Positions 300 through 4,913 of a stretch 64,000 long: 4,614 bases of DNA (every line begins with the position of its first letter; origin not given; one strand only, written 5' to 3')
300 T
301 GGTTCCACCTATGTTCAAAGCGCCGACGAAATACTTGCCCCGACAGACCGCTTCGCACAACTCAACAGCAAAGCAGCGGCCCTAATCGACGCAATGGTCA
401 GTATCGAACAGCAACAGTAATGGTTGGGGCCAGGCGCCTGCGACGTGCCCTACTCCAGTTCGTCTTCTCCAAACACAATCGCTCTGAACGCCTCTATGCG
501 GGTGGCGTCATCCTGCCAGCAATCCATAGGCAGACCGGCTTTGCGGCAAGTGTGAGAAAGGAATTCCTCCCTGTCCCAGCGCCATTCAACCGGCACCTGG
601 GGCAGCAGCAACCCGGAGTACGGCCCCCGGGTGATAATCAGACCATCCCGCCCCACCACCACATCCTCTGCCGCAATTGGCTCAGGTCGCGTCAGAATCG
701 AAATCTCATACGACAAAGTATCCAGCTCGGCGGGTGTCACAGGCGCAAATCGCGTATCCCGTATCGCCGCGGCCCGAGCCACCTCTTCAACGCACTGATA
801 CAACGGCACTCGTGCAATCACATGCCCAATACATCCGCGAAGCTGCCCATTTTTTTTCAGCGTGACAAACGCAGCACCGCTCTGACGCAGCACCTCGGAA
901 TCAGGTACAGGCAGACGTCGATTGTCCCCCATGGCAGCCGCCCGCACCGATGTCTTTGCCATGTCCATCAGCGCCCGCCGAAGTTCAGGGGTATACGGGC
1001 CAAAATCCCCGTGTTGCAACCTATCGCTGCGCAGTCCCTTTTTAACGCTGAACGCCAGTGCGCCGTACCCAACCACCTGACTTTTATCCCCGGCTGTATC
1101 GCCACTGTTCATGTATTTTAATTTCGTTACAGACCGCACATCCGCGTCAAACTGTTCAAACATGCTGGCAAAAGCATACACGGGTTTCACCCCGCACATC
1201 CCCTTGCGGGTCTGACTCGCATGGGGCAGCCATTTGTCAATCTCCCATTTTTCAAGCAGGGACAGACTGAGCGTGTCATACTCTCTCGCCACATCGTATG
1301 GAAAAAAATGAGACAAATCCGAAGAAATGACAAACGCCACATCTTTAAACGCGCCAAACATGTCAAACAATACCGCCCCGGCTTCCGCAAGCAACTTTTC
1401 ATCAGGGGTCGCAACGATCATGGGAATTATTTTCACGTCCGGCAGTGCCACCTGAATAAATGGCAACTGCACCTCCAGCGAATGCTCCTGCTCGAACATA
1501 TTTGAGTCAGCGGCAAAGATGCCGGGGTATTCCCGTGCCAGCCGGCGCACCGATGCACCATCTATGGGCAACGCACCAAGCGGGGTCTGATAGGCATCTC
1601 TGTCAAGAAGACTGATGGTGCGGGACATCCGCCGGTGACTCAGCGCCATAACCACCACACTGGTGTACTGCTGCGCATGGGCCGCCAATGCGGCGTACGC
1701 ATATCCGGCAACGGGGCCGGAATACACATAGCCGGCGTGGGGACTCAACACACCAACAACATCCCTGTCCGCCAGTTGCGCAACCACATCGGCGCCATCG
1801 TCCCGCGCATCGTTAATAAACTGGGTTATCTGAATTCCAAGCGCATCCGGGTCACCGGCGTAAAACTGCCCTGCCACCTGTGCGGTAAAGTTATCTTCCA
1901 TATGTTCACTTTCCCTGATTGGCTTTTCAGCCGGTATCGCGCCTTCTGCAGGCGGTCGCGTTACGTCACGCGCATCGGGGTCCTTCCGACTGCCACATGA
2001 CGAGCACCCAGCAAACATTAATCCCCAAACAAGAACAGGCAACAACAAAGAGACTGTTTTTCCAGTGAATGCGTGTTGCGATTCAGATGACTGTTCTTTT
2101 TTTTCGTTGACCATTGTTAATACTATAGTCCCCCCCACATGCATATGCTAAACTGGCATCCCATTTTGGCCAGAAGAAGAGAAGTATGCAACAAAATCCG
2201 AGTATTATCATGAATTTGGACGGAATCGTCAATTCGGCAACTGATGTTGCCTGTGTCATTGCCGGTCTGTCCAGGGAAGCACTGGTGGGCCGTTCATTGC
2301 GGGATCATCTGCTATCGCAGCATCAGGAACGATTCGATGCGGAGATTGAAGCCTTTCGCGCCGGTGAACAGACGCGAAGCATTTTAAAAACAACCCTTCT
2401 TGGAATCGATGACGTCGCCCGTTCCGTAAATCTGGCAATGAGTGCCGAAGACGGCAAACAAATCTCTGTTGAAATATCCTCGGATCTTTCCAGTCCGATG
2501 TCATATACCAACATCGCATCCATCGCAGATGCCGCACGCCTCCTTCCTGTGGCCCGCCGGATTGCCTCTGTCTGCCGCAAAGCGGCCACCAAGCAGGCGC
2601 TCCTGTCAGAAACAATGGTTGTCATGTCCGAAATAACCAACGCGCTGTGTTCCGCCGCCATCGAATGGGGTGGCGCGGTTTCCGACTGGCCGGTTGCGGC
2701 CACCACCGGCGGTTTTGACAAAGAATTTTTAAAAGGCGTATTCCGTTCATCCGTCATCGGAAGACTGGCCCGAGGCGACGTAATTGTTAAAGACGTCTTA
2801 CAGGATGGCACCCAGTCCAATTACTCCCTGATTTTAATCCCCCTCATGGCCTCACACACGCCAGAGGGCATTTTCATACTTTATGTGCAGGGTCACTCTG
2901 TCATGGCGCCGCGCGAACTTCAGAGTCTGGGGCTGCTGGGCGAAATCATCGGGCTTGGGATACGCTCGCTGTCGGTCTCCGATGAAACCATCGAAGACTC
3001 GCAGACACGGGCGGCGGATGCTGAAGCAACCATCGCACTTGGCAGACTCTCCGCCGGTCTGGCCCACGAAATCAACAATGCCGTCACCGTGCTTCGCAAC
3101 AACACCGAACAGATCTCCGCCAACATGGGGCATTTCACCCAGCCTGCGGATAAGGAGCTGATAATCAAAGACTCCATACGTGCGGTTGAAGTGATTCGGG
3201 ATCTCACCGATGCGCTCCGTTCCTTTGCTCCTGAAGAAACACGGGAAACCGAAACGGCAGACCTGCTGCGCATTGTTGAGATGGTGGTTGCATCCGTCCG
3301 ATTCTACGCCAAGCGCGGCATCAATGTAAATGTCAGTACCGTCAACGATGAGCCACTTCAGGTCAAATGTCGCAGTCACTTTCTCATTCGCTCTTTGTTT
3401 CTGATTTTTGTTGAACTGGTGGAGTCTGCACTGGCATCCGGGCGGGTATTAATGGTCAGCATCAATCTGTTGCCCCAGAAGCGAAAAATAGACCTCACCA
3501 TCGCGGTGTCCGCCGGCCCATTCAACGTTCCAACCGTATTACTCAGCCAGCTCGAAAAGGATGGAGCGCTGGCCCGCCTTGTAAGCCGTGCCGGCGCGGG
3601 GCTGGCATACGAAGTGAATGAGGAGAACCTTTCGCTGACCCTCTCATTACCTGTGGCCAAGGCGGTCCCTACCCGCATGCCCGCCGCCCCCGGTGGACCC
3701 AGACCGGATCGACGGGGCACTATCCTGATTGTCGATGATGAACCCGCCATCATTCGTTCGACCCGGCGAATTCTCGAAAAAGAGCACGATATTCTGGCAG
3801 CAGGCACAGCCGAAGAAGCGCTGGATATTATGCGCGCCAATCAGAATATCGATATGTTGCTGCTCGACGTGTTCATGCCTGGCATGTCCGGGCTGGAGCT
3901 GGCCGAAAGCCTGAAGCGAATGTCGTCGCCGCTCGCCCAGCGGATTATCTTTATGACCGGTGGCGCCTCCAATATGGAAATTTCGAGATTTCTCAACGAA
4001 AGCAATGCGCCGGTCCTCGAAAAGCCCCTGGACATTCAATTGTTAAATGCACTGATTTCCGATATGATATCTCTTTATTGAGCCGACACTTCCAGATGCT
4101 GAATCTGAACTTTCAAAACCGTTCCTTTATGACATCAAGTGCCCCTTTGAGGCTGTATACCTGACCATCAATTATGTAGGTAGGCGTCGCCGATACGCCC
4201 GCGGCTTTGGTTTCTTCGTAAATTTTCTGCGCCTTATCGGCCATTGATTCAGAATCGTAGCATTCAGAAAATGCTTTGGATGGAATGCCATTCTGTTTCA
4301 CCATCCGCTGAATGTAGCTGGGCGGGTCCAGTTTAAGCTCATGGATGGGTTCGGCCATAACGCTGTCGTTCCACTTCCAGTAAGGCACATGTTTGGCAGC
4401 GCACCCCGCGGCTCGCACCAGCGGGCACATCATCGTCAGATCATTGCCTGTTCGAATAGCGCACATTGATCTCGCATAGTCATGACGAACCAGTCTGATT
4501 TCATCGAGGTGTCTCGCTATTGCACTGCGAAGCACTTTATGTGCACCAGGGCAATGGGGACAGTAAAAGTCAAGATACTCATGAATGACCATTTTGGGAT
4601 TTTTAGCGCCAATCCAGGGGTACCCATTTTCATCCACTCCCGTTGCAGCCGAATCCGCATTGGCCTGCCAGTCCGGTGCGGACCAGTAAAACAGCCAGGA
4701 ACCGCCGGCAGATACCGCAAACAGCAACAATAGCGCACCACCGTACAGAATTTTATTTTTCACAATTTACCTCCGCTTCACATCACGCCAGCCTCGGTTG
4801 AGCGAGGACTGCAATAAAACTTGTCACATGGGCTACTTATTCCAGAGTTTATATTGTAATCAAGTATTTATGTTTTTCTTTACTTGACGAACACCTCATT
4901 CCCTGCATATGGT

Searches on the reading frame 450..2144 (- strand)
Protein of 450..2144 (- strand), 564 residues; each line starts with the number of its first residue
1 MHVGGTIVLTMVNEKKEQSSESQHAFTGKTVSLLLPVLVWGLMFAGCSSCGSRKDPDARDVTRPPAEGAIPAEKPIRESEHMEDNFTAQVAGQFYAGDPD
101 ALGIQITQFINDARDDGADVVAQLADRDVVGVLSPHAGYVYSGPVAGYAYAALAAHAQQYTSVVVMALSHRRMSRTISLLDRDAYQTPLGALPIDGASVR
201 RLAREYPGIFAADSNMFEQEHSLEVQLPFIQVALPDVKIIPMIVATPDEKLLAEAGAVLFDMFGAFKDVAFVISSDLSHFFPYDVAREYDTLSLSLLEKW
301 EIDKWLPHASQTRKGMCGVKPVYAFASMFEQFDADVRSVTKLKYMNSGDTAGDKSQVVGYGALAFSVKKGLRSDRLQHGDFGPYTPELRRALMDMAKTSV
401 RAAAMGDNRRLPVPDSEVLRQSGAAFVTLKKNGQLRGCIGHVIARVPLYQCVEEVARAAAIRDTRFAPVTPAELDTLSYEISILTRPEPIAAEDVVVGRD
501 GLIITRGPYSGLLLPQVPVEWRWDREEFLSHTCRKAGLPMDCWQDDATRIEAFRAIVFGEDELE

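Call 7: search_protein_families(library=pfam, proteins=[window:450-2144:-], max_evalue=0.001)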
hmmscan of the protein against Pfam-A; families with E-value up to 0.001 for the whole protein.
window:450-2144:- (564 aa): 2 families
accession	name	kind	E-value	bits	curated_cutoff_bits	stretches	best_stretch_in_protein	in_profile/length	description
PF01875.22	Memo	-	4.1e-56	190.6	27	1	88-363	2-268/269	Memo-like protein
PF01871.22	AMMECR1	-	6e-53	179.2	25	1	395-558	3-168/168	AMMECR1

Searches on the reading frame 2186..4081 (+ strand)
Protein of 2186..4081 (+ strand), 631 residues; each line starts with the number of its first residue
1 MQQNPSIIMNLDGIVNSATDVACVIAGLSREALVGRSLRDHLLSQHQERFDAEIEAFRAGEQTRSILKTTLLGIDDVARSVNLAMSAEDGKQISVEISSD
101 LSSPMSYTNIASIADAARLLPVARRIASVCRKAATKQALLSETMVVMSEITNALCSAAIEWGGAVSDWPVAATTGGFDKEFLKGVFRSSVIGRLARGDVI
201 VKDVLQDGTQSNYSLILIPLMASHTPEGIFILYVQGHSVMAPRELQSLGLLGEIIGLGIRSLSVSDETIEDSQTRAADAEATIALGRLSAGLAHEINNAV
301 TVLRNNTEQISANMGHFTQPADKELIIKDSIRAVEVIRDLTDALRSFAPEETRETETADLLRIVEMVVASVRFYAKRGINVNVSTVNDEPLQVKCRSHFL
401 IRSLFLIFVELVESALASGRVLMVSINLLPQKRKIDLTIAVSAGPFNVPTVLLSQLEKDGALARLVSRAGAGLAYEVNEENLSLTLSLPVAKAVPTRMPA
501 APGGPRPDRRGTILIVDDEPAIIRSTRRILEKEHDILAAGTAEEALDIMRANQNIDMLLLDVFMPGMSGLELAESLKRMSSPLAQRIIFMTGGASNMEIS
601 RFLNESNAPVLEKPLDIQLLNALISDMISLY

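Call 7: search_protein_families(library=pfam, proteins=[window:2186-4081:+], max_evalue=0.001)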
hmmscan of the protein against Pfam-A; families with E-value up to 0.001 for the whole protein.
window:2186-4081:+ (631 aa): 4 families
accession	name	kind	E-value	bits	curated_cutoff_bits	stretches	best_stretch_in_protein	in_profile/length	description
PF00072.30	Response_reg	-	1.7e-18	67.2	30.2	1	513-624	1-110/111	Response regulator receiver domain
PF13426.13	PAS_9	-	5.6e-05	23.8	27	1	6-99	4-81/103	PAS domain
PF00989.32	PAS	-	5.8e-05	23.5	22.6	1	4-71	12-80/113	PAS fold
PF00512.31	HisKA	-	7.3e-05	23.2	26.9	1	285-348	2-61/66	His Kinase A (phospho-acceptor) domain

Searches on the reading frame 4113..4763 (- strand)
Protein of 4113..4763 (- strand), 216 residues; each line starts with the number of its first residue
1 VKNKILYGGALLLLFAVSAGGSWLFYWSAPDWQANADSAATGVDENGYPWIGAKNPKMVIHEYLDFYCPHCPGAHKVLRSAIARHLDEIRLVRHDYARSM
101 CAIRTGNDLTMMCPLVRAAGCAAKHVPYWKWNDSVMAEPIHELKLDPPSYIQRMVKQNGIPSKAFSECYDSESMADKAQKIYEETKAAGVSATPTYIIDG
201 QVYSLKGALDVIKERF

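Call 7: search_protein_families(library=pfam, proteins=[window:4113-4763:-], max_evalue=0.001)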
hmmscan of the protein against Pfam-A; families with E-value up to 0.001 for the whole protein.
window:4113-4763:- (216 aa): 2 families
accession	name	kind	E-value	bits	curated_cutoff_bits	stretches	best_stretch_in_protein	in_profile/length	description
PF13462.12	Thioredoxin_4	-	2.6e-14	54.2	23.2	1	48-204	5-151/165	Thioredoxin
PF01323.26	DSBA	-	2.6e-09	37.6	25.6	1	60-94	2-35/191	DSBA-like thioredoxin domain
